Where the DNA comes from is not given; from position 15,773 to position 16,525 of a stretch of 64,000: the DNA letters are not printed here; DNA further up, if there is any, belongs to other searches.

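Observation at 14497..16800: Cluster of unknown function: stand-alone receiver, YwqK-type MORN-repeat protein, nucleoside 2-deoxyribosyltransferase-like protein, GYD protein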

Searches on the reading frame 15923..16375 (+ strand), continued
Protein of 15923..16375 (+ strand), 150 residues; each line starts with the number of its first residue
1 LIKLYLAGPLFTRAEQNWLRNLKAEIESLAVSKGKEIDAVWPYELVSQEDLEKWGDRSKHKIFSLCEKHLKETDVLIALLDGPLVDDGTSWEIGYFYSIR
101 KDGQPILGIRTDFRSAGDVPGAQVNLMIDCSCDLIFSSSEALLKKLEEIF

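Call 27: find_related_loci(query=A2, collection=genome_contigs, flank=6000)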
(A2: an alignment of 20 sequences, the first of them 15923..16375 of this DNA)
Query A2 (150 aa) in genome_contigs; peptide patterns used: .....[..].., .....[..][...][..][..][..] (x = any residue, [..] = any of these).
554 stretches matched a pattern; 500 encode a relative of the query (tblastn E <= 1e-3); the best 80 are kept; 80 distinct loci.
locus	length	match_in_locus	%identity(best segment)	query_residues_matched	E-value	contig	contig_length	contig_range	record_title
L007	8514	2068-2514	74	2-150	2e-76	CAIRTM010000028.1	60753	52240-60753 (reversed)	MAG: uncultured delta proteobacterium isolate LaPlata_bin-1461 genome assembly, contig: bin-1461:028/149, whole genome s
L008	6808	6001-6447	56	2-150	6e-56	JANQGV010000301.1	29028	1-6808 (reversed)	MAG: Thermodesulfobacteriota bacterium isolate PL23b_bin.63 k99_2762724, whole genome shotgun sequence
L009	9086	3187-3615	55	2-149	4e-55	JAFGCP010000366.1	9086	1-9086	MAG: Deltaproteobacteria bacterium isolate Zod_Metabat.1117 k87_10561331, whole genome shotgun sequence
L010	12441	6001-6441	55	2-148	5e-55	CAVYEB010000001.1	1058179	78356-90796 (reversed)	MAG: uncultured delta proteobacterium isolate MFD04492.bin.1.18 genome assembly, contig: contig_13702, whole genome shot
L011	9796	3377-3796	56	2-143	8e-55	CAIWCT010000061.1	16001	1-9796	MAG: uncultured delta proteobacterium isolate AM-2014_bin-3252 genome assembly, contig: bin-3252:061/455, whole genome s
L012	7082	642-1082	53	2-150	2e-54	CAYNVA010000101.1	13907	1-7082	MAG TPA_asm: uncultured Thermodesulfobacteriota bacterium isolate binchicken_co255_249 genome assembly, contig: k141_863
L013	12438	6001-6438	53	2-149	2e-54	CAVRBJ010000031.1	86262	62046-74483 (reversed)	MAG: uncultured delta proteobacterium isolate MFD00032.bin.2.161 genome assembly, contig: contig_71349, whole genome sho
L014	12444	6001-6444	51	2-149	4e-54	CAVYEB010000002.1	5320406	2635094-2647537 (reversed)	MAG: uncultured delta proteobacterium isolate MFD04492.bin.1.18 genome assembly, contig: contig_19176, whole genome shot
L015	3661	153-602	55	1-150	6e-54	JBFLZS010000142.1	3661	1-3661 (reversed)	MAG: Nitrospirota bacterium isolate MAG117 MAG117_142, whole genome shotgun sequence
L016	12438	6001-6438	55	2-149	9e-54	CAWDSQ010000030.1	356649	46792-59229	MAG: uncultured delta proteobacterium isolate MFD04716.bin.2.188 genome assembly, contig: contig_63421, whole genome sho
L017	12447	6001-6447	53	2-150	3e-53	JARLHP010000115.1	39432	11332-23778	MAG: Syntrophobacteraceae bacterium isolate MAG_BA69 MetaBAT2_Bin_69_Anoxic_k141_938373, whole genome shotgun sequence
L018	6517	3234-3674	56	2-148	5e-53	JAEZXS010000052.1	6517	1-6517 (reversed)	MAG: Proteobacteria bacterium isolate OH_PFB_21 k127_101257, whole genome shotgun sequence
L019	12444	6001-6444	51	2-149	6e-53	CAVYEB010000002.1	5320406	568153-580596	MAG: uncultured delta proteobacterium isolate MFD04492.bin.1.18 genome assembly, contig: contig_19176, whole genome shot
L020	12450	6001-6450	49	1-150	2e-52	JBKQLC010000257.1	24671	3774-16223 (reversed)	MAG: Syntrophobacteraceae bacterium isolate CRr2D2E2F__bin_5 CRr2D2E2F_000000302821, whole genome shotgun sequence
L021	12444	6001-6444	51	1-148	7e-52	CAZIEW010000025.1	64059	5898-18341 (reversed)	MAG TPA_asm: uncultured Syntrophobacteraceae bacterium isolate SRP278314_co1_305 genome assembly, contig: NODE_591_lengt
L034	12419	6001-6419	83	2-141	3e-48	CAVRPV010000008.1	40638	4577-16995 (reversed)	MAG: uncultured delta proteobacterium isolate MFD02979.bin.2.110 genome assembly, contig: contig_151318, whole genome sh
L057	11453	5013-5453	49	1-150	2e-43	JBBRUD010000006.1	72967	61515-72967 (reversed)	MAG: Desulfovibrionales bacterium isolate La3_concoct.111 La3_concoct.111_K_2454438_L_72967_cov_20.0651, whole genome sh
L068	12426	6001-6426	46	1-142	2e-40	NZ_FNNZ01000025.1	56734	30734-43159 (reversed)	Thiocapsa roseopersicina strain DSM 217, whole genome shotgun sequence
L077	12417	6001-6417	44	1-147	2e-38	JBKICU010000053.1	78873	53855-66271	MAG: Acidobacteriota bacterium isolate bins.101 NODE_671_length_78873_cov_3.552682, whole genome shotgun sequence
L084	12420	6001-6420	47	1-148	4e-37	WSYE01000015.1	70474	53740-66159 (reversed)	MAG: Desulfovibrionaceae bacterium isolate X3_MetaBAT.36 scaffold_626, whole genome shotgun sequence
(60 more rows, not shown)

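Call 30: search_solved_structures(query=A2, max_evalue=0.01, show_alignments=3)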
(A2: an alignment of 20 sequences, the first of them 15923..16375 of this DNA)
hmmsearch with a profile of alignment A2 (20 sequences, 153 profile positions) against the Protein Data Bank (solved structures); distinct sequences matched with E-value up to 0.01: 13.
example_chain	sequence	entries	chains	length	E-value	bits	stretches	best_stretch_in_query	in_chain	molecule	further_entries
7o62_A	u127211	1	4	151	5.5e-21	78.2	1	2-148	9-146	Chains: A,B,C,D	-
7m5h_A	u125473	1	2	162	3.4e-15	59.4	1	2-129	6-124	Nucleoside 2-deoxyribosyltransferase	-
1s2d_A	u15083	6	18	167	1.1e-05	28.5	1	2-141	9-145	Nucleoside 2-deoxyribosyltransferase | purine trans deoxyribosylase | Nucleoside deoxyribosyltransferase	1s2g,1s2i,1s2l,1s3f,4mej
8qc0_A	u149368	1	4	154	0.00083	22.4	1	63-127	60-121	Nucleoside 2-deoxyribosyltransferase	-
8pqr_B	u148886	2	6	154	0.00085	22.4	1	63-127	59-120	Nucleoside 2-deoxyribosyltransferase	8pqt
8rh3_A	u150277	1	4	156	0.00086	22.4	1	63-127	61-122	Nucleoside 2-deoxyribosyltransferase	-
8pqp_A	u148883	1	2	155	0.00089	22.3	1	65-127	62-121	Nucleoside 2-deoxyribosyltransferase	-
9emw_A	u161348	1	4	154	0.0013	21.8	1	65-127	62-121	Nucleoside 2-deoxyribosyltransferase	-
9emx_A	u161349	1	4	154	0.0014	21.7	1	66-127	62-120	Nucleoside 2-deoxyribosyltransferase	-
6evs_A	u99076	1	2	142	0.0041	20.2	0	2-96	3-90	N-deoxyribosyltransferase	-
8pqq_C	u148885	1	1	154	0.0054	19.8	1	63-127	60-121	Nucleoside 2-deoxyribosyltransferase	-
8pqq_A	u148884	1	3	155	0.0055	19.8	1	63-127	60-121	Nucleoside 2-deoxyribosyltransferase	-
8pqs_A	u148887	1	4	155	0.0099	18.9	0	63-127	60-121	Nucleoside 2-deoxyribosyltransferase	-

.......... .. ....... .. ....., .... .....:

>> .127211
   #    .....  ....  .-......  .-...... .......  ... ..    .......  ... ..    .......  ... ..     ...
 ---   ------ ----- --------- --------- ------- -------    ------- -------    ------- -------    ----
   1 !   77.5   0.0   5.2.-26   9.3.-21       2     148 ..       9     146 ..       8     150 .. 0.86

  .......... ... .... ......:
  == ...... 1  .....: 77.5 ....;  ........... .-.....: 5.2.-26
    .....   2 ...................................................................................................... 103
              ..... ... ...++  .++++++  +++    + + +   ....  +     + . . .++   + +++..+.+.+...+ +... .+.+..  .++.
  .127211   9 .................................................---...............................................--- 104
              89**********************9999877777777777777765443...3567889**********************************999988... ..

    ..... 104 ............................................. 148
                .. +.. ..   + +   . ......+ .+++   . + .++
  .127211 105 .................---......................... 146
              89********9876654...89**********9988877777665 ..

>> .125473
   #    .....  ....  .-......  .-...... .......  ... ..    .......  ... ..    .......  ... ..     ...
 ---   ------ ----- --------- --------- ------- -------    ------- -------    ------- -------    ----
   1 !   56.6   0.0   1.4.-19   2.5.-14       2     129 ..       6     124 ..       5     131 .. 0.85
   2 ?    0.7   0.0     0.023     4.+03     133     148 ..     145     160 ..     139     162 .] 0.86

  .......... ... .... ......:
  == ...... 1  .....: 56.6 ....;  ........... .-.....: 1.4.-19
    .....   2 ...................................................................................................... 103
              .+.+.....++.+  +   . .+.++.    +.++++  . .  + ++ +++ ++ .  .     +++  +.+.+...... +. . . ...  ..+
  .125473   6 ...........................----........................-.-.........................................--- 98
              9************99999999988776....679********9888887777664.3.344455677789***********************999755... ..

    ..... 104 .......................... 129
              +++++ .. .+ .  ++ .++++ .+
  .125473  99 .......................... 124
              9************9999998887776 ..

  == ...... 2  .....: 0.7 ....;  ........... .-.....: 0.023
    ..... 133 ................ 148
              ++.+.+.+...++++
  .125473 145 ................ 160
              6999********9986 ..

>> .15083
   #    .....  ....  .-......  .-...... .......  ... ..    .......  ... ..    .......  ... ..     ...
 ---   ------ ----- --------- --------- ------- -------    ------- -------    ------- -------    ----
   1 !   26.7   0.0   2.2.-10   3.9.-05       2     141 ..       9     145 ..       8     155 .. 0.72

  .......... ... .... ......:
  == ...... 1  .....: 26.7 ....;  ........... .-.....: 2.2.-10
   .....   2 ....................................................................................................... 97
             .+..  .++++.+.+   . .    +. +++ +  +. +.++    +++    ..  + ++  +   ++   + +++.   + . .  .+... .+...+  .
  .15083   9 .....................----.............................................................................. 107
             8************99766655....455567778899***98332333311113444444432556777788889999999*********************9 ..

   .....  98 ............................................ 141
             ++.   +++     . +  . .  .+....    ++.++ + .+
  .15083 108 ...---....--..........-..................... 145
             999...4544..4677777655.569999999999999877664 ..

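Call 39: find_encoding_contigs(protein=P0031, flank=6000, max_places=2)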
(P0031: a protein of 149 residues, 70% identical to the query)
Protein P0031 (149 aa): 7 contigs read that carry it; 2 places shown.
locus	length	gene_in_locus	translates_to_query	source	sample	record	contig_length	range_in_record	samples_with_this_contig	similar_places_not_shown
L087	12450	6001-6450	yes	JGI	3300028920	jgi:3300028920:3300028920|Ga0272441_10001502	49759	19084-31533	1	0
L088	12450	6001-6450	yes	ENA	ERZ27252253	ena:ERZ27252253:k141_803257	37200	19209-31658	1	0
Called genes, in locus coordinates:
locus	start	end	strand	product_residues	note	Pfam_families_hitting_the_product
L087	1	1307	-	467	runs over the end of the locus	PF00672:HAMP, PF00512:HisKA, PF02518:HATPase_c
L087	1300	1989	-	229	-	PF00072:Response_reg, PF00486:Trans_reg_C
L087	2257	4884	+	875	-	PF00989:PAS, PF13426:PAS_9, PF00989:PAS, PF13426:PAS_9, PF00989:PAS, PF08448:PAS_4, PF13426:PAS_9, PF02518:HATPase_c, +4 more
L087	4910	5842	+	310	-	-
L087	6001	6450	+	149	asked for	PF05014:Nuc_deoxyrib_tr, PF15891:Nuc_deoxyri_tr2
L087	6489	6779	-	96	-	PF08734:GYD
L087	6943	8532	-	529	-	PF00501:AMP-binding, PF13193:AMP-binding_C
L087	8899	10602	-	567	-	PF25390:WD40_RLD, PF00415:RCC1 (weak), PF13540:RCC1_2, PF00415:RCC1, PF13540:RCC1_2 (weak), PF25390:WD40_RLD, PF13540:RCC1_2 (weak), PF13540:RCC1_2, +3 more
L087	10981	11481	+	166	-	-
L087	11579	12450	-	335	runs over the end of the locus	PF00586:AIRS, PF02769:AIRS_C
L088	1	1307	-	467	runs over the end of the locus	PF00672:HAMP, PF00512:HisKA, PF02518:HATPase_c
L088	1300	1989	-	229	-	PF00072:Response_reg, PF00486:Trans_reg_C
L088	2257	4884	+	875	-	PF00989:PAS, PF13426:PAS_9, PF00989:PAS, PF13426:PAS_9, PF00989:PAS, PF08448:PAS_4, PF13426:PAS_9, PF02518:HATPase_c, +4 more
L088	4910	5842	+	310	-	-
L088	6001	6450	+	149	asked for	PF05014:Nuc_deoxyrib_tr, PF15891:Nuc_deoxyri_tr2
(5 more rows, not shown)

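Call 40: find_encoding_contigs(protein=P0028, flank=6000, max_places=2)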
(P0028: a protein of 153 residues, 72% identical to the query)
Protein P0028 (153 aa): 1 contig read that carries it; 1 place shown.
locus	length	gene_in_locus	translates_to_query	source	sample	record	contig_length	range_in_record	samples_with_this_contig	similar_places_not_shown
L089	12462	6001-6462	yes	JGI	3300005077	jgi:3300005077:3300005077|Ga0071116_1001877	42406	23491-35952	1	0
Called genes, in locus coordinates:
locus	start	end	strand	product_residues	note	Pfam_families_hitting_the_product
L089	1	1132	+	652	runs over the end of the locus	PF02730:AFOR_N, PF01314:AFOR_C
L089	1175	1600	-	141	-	PF03692:CxxCxxCC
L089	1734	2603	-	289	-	PF01963:TraB_PrgY_gumN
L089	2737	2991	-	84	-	-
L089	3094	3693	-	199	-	PF13350:Y_phosphatase3, PF22741:PTP-NADK, PF03162:Y_phosphatase2, PF22784:PTP-SAK, PF00782:DSPc, PF22785:Tc-R-P, PF00102:Y_phosphatase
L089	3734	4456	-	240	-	-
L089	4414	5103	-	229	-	PF01066:CDP-OH_P_transf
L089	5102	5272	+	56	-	-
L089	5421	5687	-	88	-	-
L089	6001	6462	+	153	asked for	PF05014:Nuc_deoxyrib_tr, PF15891:Nuc_deoxyri_tr2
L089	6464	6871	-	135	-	PF01903:CbiX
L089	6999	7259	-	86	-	PF05016:ParE_toxin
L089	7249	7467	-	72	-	PF01402:RHH_1 (weak), PF19807:DUF6290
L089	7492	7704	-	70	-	-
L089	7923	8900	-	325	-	PF04055:Radical_SAM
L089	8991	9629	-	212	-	PF00462:Glutaredoxin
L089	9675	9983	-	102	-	PF05016:ParE_toxin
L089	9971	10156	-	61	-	-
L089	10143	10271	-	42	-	-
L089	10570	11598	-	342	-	PF00135:COesterase, PF20434:BD-FAE, PF07859:Abhydrolase_3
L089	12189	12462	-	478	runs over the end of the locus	PF01134:GIDA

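Call 42: search_protein_families(library=padloc, proteins=[window:15923-16375:+], max_evalue=0.01)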
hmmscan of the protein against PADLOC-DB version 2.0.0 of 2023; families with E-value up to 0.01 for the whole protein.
window:15923-16375:+ (150 aa): 0 families

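Call 44: search_protein_families(library=pfam, proteins=[L013:3709-4983:+, L013:3350-3721:+, L013:6571-7146:+, L013:7119-7670:+, L013:7773-8522:+, L008:5604-5855:+, L008:6447-6806:+, L014:4587-5156:+, L014:5214-5963:+, L068:4687-5952:+], max_evalue=0.001)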
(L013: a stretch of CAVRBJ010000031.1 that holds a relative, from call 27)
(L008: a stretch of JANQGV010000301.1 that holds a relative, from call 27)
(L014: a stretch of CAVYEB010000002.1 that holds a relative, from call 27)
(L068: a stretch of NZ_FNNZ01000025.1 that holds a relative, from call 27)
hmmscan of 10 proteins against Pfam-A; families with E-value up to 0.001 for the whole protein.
L013:3709-4983:+ (424 aa): 1 family
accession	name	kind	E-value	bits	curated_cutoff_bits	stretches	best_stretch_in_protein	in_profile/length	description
PF06293.20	Kdo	-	1.6e-16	60.8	21.3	1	98-248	56-207/207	Lipopolysaccharide kinase (Kdo/WaaP) family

L013:3350-3721:+ (123 aa): 2 families
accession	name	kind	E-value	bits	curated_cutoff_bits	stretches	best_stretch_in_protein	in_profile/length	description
PF04480.18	DUF559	-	1.1e-28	99.7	20.6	1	11-115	4-108/109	Protein of unknown function (DUF559)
PF18741.7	MTES_1575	-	5.4e-09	36.4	38.2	1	38-115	12-96/96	REase_MTES_1575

L013:6571-7146:+ (191 aa): 1 family
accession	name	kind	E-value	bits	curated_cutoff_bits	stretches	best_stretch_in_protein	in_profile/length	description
PF07670.19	Gate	-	7.3e-14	52.5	29.6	1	43-154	4-102/104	Nucleoside recognition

L013:7119-7670:+ (183 aa): 1 family
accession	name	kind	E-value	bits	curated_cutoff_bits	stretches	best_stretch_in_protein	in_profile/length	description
PF07670.19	Gate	-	2.1e-08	35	29.6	1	55-154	3-103/104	Nucleoside recognition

L013:7773-8522:+ (249 aa): 2 families
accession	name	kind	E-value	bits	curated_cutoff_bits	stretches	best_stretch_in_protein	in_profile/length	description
PF00753.33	Lactamase_B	-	1.3e-23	84.4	22.7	1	46-214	4-174/196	Metallo-beta-lactamase superfamily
PF12706.13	Lactamase_B_2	-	1.2e-07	32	27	1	60-189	3-142/200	Beta-lactamase superfamily domain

L008:5604-5855:+ (83 aa): 0 families

L008:6447-6806:+ (120 aa): 0 families

L014:4587-5156:+ (189 aa): 1 family
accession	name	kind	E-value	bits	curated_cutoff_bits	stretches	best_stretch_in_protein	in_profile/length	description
PF05443.17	ROS_MUCR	-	2.6e-27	95.7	25.4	1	36-146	18-122/123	ROS/MUCR transcriptional regulator protein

L014:5214-5963:+ (249 aa): 0 families

L068:4687-5952:+ (421 aa): 3 families
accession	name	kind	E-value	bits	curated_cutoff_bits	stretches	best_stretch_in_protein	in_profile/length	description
PF00817.25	IMS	-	1.4e-38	132.6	23.2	1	5-147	1-147/148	impB/mucB/samB family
PF11799.13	IMS_C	-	4.6e-22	78.9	20.7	1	241-356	1-108/109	impB/mucB/samB family C-terminal domain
PF13438.11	DUF4113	-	2.6e-11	43.8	24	1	371-418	4-51/51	Domain of unknown function (DUF4113)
